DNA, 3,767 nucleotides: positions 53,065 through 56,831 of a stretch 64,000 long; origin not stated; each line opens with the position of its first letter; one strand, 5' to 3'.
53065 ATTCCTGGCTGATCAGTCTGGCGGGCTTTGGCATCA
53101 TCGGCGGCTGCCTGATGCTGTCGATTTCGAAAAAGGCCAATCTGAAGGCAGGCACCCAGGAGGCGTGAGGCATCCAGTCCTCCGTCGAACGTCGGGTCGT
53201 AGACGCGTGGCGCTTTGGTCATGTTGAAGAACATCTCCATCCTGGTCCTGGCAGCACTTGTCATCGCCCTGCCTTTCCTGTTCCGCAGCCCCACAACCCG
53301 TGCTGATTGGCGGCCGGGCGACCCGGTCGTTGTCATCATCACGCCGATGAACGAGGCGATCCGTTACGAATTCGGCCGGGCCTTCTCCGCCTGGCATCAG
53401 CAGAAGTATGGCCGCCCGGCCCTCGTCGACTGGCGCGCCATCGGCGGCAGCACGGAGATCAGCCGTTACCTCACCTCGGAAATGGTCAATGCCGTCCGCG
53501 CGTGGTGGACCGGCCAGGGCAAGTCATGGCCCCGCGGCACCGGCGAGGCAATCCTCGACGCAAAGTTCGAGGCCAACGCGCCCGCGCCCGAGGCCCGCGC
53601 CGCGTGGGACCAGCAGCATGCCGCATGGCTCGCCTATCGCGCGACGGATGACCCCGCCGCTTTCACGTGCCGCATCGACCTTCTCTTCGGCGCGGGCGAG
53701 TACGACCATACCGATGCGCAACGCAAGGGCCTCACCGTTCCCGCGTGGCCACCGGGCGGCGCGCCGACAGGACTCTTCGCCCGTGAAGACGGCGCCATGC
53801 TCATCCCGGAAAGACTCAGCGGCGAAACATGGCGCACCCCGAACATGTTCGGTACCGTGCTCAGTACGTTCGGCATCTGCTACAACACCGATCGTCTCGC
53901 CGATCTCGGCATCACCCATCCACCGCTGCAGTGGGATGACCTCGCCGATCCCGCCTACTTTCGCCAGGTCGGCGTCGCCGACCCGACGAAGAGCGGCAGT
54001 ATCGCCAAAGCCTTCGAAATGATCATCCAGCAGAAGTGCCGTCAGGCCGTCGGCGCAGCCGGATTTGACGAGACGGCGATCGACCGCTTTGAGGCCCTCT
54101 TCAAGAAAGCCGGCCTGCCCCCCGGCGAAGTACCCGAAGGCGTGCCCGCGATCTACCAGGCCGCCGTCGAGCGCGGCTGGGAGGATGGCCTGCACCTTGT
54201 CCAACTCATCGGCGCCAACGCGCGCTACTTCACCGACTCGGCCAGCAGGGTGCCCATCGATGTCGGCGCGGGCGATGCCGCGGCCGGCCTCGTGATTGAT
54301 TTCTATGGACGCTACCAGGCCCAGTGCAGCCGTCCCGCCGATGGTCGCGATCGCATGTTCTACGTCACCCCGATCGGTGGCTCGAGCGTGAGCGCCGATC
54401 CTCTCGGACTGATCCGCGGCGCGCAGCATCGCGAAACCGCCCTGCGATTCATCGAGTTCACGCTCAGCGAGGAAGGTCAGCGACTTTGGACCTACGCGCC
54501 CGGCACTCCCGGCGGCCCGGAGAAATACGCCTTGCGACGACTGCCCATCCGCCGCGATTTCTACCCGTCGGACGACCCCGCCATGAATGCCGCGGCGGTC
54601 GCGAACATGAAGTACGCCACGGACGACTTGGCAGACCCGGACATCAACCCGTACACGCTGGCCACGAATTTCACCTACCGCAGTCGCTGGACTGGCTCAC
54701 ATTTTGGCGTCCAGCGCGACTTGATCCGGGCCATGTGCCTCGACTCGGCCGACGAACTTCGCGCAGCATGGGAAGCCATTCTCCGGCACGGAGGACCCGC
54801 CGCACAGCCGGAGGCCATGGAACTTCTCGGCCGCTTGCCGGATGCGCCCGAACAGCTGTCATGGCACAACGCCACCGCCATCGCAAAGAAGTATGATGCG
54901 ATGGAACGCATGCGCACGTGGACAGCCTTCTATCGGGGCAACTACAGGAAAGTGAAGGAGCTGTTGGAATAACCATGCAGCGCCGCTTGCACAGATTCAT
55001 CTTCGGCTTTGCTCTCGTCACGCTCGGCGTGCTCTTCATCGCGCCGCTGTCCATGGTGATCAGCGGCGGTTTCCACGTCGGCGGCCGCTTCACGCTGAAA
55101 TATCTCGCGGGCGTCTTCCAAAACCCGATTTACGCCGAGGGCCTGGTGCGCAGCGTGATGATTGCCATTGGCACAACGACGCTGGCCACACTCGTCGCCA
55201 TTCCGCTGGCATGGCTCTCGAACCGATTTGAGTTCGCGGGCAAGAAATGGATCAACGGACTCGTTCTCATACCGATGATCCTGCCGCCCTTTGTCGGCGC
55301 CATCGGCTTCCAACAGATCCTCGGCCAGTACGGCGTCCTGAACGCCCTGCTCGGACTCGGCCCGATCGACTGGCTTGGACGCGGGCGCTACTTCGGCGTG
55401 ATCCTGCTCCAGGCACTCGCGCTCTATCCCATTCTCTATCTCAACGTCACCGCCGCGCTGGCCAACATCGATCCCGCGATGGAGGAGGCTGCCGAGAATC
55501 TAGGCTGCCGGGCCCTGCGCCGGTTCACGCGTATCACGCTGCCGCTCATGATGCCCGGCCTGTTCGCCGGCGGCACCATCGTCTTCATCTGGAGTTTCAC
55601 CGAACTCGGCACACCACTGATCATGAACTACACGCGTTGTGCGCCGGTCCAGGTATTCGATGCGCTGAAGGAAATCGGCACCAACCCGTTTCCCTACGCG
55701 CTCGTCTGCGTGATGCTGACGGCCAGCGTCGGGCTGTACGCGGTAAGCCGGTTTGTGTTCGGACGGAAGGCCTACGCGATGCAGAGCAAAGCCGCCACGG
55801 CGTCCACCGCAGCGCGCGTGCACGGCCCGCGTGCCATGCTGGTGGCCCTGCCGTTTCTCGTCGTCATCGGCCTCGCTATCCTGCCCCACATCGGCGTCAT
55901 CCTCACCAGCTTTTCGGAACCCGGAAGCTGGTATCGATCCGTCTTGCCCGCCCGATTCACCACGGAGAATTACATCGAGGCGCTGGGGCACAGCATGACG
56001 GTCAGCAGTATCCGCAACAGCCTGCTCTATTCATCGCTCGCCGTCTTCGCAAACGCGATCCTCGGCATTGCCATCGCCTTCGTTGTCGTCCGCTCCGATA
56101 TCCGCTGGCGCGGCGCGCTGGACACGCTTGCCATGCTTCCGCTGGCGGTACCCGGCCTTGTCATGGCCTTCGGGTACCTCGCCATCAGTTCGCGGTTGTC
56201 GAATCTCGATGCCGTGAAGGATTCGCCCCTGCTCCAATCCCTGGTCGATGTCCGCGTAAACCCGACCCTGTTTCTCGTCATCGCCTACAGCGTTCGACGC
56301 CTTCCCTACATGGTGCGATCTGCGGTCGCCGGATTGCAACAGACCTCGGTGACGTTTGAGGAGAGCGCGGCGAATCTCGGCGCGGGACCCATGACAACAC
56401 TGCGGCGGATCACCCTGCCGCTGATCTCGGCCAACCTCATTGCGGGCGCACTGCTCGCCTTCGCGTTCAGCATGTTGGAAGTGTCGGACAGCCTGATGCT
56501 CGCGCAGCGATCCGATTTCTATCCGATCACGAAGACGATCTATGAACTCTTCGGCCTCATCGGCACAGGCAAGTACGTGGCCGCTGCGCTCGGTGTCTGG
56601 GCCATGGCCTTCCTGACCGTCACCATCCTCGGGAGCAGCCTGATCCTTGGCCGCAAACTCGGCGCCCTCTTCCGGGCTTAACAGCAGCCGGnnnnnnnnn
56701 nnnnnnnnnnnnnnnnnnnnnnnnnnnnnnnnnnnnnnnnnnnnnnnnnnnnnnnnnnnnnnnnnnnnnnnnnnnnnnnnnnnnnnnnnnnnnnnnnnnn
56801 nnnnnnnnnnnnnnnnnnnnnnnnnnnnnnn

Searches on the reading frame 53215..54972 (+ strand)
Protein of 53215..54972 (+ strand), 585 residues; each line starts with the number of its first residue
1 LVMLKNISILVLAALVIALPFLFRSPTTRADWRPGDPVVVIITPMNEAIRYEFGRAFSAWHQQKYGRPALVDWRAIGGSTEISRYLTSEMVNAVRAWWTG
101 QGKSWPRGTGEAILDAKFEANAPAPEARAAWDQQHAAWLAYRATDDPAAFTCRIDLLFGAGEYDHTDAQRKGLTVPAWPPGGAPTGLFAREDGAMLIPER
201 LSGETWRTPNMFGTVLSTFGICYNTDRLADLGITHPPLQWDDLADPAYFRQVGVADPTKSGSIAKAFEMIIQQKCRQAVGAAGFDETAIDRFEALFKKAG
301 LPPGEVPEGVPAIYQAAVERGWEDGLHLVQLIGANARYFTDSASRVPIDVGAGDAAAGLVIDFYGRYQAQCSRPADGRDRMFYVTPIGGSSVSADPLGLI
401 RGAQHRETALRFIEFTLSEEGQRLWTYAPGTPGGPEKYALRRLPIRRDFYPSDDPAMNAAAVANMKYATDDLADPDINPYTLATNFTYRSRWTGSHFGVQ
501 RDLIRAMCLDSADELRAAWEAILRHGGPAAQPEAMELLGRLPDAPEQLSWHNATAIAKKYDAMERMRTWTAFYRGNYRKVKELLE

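Call 80: search_protein_families(library=pfam, proteins=[window:53215-54972:+], max_evalue=0.00001)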
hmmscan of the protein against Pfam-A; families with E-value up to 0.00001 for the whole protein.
window:53215-54972:+ (585 aa): 4 families
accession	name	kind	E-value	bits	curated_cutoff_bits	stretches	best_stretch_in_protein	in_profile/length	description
PF13343.11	SBP_bac_6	-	5.8e-12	46.1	24.6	1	200-436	44-221/245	Bacterial extracellular solute-binding protein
PF01547.30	SBP_bac_1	-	4.2e-08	34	26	1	187-422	63-306/307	Bacterial extracellular solute-binding protein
PF13531.11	SBP_bac_11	-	4.2e-08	33.7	25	1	209-426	90-222/227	Bacterial extracellular solute-binding protein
PF13416.11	SBP_bac_8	-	2.3e-06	28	27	1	214-426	89-253/279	Bacterial extracellular solute-binding protein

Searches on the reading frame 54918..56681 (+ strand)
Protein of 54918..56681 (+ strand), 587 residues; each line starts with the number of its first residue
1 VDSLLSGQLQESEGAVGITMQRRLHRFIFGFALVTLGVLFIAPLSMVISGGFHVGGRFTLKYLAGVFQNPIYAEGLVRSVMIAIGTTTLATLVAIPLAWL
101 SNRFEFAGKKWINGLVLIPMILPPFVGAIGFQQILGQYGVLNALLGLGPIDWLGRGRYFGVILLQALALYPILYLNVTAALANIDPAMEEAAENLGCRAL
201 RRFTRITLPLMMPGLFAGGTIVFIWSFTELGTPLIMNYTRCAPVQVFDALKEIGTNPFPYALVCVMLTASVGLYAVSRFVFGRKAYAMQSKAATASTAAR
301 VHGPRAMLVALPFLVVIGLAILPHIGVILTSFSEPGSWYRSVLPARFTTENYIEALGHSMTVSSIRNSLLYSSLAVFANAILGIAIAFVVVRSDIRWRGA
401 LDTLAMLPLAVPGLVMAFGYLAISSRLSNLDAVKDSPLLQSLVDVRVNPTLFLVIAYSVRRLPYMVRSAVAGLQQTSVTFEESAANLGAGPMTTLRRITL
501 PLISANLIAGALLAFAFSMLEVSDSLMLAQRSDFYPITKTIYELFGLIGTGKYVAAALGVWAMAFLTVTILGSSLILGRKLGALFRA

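Call 80: search_protein_families(library=pfam, proteins=[window:54918-56681:+], max_evalue=0.00001)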
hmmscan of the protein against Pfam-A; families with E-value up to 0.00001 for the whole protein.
window:54918-56681:+ (587 aa): 1 family
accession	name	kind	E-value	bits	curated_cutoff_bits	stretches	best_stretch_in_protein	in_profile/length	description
PF00528.27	BPD_transp_1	-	2.9e-19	69.9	26.4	2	94-232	1-127/184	Binding-protein-dependent transport system inner membrane component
